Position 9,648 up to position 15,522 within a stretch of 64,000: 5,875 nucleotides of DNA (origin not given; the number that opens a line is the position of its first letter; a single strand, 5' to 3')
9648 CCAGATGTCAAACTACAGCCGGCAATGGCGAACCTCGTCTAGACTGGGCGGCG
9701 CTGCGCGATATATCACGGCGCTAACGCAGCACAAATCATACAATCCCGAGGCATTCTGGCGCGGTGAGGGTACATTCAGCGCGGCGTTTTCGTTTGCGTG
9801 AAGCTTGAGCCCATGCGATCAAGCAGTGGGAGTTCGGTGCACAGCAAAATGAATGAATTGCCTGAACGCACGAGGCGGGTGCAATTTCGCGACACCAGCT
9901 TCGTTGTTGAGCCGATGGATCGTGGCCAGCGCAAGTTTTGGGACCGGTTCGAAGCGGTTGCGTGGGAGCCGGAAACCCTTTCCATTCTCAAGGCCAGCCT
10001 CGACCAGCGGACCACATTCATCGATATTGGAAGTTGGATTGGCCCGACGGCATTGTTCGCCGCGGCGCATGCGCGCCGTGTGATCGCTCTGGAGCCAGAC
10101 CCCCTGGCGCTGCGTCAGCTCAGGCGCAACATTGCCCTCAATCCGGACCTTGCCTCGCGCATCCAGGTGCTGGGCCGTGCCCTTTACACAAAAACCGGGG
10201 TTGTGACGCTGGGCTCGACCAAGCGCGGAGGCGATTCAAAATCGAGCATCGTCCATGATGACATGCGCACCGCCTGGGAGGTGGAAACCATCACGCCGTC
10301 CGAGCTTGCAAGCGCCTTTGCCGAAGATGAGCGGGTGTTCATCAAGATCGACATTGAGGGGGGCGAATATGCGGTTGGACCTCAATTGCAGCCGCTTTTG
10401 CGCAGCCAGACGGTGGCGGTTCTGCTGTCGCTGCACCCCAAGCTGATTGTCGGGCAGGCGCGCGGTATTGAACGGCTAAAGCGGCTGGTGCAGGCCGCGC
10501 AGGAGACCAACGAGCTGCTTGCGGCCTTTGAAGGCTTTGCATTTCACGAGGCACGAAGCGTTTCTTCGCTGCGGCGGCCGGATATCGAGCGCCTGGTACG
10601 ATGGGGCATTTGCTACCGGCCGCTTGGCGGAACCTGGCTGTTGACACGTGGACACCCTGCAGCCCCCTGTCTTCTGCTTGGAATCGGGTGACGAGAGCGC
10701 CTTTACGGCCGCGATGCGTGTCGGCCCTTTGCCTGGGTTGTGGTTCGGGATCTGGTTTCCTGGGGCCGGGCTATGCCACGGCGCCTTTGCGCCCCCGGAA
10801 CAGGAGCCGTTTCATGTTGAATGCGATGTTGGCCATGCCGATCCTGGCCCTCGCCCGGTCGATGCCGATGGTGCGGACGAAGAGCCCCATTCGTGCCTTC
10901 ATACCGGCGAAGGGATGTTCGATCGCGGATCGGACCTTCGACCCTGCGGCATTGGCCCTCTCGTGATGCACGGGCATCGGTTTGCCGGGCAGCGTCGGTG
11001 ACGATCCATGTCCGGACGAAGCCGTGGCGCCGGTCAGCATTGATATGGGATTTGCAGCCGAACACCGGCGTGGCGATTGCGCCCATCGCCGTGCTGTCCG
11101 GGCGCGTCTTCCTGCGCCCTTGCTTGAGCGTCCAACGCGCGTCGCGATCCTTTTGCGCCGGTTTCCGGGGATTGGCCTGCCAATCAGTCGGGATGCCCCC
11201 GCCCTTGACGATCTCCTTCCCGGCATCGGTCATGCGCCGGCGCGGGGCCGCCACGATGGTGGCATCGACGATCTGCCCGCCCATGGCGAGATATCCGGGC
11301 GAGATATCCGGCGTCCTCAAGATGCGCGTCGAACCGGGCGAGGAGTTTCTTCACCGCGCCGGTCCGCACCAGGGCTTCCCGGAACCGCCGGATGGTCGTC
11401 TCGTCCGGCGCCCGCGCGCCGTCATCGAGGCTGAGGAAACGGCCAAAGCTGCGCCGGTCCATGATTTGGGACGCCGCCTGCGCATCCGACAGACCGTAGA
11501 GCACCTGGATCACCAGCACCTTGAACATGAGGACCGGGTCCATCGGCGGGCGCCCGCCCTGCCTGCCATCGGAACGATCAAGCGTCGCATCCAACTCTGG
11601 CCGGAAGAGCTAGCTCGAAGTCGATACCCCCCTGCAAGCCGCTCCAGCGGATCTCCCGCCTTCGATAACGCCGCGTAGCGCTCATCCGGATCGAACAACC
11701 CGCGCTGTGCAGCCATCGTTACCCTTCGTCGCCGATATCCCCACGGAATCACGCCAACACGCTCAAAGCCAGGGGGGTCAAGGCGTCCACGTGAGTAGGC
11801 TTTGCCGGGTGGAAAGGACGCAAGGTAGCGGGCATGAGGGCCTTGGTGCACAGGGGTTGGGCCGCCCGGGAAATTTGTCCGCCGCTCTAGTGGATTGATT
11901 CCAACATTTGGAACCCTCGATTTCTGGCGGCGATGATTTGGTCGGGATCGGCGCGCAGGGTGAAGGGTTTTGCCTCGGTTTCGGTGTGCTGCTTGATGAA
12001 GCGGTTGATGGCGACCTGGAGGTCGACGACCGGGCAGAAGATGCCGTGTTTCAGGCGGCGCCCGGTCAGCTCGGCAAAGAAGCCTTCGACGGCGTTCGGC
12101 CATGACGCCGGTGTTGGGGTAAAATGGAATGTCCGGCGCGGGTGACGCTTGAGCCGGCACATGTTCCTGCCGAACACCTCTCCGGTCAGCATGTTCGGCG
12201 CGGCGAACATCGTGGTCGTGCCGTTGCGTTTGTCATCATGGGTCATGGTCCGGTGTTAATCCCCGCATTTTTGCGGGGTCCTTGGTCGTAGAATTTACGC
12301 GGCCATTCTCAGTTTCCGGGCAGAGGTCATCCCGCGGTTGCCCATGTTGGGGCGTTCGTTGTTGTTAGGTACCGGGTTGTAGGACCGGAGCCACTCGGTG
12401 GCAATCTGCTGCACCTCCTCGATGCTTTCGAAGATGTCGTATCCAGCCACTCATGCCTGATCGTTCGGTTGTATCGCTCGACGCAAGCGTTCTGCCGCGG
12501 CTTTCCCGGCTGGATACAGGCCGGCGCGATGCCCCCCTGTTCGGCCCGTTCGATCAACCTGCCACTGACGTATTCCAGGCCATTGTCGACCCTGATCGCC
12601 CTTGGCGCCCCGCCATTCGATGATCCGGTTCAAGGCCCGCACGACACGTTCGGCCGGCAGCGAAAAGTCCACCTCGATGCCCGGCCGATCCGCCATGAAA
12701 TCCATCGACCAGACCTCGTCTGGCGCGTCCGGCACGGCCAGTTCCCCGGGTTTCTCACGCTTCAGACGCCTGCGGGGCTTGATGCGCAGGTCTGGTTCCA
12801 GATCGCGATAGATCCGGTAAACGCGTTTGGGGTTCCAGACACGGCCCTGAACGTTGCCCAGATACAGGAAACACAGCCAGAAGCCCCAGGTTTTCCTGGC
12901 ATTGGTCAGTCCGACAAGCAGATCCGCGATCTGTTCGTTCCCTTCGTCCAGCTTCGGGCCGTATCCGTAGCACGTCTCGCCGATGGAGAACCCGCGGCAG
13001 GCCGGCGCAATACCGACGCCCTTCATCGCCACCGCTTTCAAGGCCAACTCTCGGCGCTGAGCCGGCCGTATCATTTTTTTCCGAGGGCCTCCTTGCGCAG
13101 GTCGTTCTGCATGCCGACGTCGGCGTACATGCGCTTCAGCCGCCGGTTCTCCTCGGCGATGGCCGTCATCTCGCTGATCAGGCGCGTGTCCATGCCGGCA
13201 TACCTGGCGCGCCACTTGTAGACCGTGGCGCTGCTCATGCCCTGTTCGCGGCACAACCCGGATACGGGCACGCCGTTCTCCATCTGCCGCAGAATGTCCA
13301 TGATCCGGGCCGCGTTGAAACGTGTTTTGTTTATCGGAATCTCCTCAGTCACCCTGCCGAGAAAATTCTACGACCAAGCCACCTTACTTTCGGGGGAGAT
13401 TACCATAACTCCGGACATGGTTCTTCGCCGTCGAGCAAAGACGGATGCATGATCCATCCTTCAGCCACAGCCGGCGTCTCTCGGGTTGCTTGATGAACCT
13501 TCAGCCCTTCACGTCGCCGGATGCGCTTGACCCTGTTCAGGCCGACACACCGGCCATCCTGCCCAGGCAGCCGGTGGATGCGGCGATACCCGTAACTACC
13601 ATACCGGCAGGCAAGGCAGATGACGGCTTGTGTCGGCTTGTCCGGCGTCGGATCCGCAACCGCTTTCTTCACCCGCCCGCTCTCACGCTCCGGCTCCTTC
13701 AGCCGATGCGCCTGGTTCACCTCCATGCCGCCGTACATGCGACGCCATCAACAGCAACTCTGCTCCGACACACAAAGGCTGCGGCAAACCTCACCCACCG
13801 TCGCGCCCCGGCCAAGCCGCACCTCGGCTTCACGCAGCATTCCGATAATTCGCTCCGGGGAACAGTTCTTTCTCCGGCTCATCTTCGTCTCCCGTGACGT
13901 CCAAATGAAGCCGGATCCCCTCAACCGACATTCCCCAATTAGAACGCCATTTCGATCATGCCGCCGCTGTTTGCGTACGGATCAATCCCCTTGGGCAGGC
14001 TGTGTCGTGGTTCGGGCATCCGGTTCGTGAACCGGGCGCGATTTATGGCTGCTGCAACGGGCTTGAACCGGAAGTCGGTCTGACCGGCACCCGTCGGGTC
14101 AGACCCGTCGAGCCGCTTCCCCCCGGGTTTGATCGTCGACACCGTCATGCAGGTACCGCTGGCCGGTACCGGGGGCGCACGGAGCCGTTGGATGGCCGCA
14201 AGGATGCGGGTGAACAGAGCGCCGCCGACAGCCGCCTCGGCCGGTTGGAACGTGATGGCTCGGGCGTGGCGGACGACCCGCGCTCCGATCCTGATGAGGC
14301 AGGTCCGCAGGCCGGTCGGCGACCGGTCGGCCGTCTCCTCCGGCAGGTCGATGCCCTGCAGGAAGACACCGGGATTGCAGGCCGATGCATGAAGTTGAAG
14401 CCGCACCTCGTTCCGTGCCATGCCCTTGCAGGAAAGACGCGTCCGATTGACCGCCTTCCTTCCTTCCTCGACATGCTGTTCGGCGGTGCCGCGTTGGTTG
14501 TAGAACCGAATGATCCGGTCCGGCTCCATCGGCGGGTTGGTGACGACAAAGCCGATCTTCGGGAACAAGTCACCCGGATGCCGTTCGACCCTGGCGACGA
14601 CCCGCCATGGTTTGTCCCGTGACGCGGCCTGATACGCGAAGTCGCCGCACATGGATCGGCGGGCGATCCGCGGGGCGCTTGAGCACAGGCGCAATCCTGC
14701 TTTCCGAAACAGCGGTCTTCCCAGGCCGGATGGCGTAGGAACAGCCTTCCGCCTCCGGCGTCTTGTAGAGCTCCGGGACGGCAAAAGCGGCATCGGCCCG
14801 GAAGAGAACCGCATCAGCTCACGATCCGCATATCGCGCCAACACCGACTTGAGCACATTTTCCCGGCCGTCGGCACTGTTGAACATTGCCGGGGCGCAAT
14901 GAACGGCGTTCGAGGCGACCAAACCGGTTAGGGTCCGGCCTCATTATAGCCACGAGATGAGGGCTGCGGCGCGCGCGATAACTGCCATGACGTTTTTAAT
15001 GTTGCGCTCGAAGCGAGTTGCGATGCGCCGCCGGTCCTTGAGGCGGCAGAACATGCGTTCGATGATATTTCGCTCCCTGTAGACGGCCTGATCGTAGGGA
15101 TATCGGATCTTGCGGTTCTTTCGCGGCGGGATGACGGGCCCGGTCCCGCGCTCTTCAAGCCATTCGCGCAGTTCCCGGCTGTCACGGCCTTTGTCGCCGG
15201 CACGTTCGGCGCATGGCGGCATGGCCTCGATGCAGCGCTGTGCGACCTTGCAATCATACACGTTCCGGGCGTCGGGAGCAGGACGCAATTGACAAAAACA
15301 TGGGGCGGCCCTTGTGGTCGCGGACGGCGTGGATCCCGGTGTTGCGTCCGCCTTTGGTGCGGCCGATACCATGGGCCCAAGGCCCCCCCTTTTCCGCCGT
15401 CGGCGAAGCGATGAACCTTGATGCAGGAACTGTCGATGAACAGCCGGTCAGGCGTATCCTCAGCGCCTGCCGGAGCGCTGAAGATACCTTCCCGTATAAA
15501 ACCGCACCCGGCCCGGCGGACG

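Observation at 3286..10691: tRNA-Lys locus carrying a stack of eroded mobile and defence-type modules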

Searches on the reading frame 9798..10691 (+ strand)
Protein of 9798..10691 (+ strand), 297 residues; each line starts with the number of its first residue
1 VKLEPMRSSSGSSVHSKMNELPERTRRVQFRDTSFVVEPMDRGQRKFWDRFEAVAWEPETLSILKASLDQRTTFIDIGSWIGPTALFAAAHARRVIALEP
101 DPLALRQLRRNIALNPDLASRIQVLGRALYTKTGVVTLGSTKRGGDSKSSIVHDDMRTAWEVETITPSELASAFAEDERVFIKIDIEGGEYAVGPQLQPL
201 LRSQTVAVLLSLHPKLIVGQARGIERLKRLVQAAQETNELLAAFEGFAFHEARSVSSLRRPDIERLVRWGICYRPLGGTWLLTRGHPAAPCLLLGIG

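Call 5: search_protein_families(library=pfam, proteins=[window:9798-10691:+], max_evalue=0.1)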
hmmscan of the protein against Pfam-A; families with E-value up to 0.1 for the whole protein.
window:9798-10691:+ (297 aa): 3 families
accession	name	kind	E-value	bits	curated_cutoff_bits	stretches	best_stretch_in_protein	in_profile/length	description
PF05050.19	Methyltransf_21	-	3.2e-08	34.3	22.7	1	90-193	21-128/173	Methyltransferase FkbM domain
PF02475.24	TRM5-TYW2_MTfase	-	0.0023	18.4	28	1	73-115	39-83/164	TRM5/TYW2 methyltransferase domain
PF05575.17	V_cholerae_RfbT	-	0.079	12.7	27.9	0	70-135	79-145/286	Vibrio cholerae RfbT protein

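Call 20: search_protein_families(library=phrogs, proteins=[window:9798-10691:+], max_evalue=0.01)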
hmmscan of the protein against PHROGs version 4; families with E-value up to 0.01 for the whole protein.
window:9798-10691:+ (297 aa): 2 families
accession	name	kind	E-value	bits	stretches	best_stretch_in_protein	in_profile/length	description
phrog_8156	-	other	9.6e-15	55.5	1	41-218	22-195/244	methyltransferase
phrog_28597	-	unknown function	0.00087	19.6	1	71-192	44-160/233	-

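Call 21: search_protein_families(library=ncbifam, proteins=[window:9798-10691:+], max_evalue=0.01)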
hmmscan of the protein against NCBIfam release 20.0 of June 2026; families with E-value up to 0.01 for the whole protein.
window:9798-10691:+ (297 aa): 1 family
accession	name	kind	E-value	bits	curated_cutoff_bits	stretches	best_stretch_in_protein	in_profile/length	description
TIGR01444.1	fkbM_fam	subfamily_domain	1.2e-22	80.9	37.7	1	73-213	1-143/143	FkbM family methyltransferase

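Call 22: search_protein_families(library=padloc, proteins=[window:9798-10691:+], max_evalue=0.01)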
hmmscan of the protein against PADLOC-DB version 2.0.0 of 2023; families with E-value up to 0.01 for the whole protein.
window:9798-10691:+ (297 aa): 1 family
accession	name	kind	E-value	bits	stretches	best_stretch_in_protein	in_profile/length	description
PDLC04134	mad2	-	3.6e-06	24.1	1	69-124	290-343/492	mads_2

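Call 49: search_protein_families(library=ncbifam, proteins=[P0123], max_evalue=0.001)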
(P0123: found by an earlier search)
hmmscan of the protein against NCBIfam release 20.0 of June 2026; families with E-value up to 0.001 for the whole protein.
P0123 (721 aa): 7 families
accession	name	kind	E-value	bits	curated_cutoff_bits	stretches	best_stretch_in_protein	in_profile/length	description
NF042944.1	HerA_antiphage_2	equivalog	1.7e-60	205.4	850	2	441-677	321-560/576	anti-phage-associated helicase HerA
NF042943.1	HerA_antiphage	equivalog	2.1e-45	155.4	800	2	448-677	337-566/566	anti-phage-associated helicase HerA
NF040819.1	helicase_HerA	equivalog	3.2e-27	95.3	970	2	524-662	387-519/561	DNA double-strand break repair helicase HerA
NF040937.1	HerA_Thermprot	equivalog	3e-24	85.3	800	2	499-677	310-479/487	DNA double-strand break repair helicase HerA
NF053655.1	CedD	equivalog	5.6e-14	51.7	600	1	515-658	401-526/527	DNA-translocating ATPase CedD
NF033849.1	ser_rich_anae_1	subfamily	3.6e-10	37.9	650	1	532-619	1012-1099/1163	serine-rich protein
NF041017.1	DNA_import_CedB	equivalog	0.00051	18.8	700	0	498-595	435-520/590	DNA import protein CedB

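Call 50: search_protein_families(library=padloc, proteins=[P0123], max_evalue=0.001)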
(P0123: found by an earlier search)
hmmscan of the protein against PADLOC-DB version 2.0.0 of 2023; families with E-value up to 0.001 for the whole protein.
P0123 (721 aa): 16 families
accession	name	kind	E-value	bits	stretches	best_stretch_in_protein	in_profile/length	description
PDLC04098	HerA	-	1e-253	842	1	1-695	1-684/686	-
PDLC04102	HerA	-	3.3e-91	304.6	1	12-687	9-647/654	-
PDLC04106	HerA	-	4.8e-86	287.7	1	13-696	7-664/667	-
PDLC04105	HerA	-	2.5e-85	285.2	2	419-699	288-574/576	-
PDLC02188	HerA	-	8.6e-58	194.6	2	454-694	334-576/578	-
PDLC02185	HerA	-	1.2e-50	170.8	2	447-678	345-580/585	-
PDLC04104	HerA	-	1.8e-46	156.6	1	481-698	162-375/379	-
PDLC04100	HerA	-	2e-46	156.9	2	450-678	345-573/580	-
PDLC04097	HerA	-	2.1e-45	153.5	2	495-678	431-612/618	-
PDLC04103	HerA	-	1.1e-41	140.9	2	452-677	356-574/579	-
PDLC04140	mad8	-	5.4e-13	47.1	1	175-610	27-253/314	mads_8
PDLC01055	HerA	-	2.3e-12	44.5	1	499-615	384-483/532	Type III coevolved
PDLC04101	HerA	-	2.5e-12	44.2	1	109-196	98-189/400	-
PDLC04099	HerA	-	1.6e-11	42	1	90-197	84-191/214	-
PDLC04107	HerA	-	3.5e-09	34.1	1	109-197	99-191/306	-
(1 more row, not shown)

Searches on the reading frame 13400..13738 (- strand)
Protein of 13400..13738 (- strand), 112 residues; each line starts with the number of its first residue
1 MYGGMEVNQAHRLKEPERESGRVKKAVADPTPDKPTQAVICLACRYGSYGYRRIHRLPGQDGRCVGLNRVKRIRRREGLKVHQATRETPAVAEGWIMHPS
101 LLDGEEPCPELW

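Call 62: search_protein_families(library=pfam, proteins=[window:13400-13738:-], max_evalue=0.001)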
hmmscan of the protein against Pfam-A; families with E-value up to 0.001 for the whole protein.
window:13400-13738:- (112 aa): 1 family
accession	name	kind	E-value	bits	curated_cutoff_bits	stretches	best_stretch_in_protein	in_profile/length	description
PF13276.12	HTH_21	-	1.8e-05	25.3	28.1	1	45-82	17-55/60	HTH-like domain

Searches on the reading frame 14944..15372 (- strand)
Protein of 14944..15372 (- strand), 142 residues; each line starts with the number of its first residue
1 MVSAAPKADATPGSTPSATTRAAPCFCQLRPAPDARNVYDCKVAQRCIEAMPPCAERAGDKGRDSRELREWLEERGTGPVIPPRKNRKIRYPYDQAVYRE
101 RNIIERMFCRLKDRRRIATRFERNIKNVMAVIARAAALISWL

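Call 62: search_protein_families(library=pfam, proteins=[window:14944-15372:-], max_evalue=0.001)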
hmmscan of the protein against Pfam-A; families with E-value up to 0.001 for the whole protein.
window:14944-15372:- (142 aa): 2 families
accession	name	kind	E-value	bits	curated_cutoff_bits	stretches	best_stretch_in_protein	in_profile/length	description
PF01609.27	DDE_Tnp_1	-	2.9e-08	34.2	23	1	35-138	56-198/200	Transposase DDE domain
PF13586.12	DDE_Tnp_1_2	-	6.3e-08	33.4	29.2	1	60-139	4-83/86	Transposase DDE domain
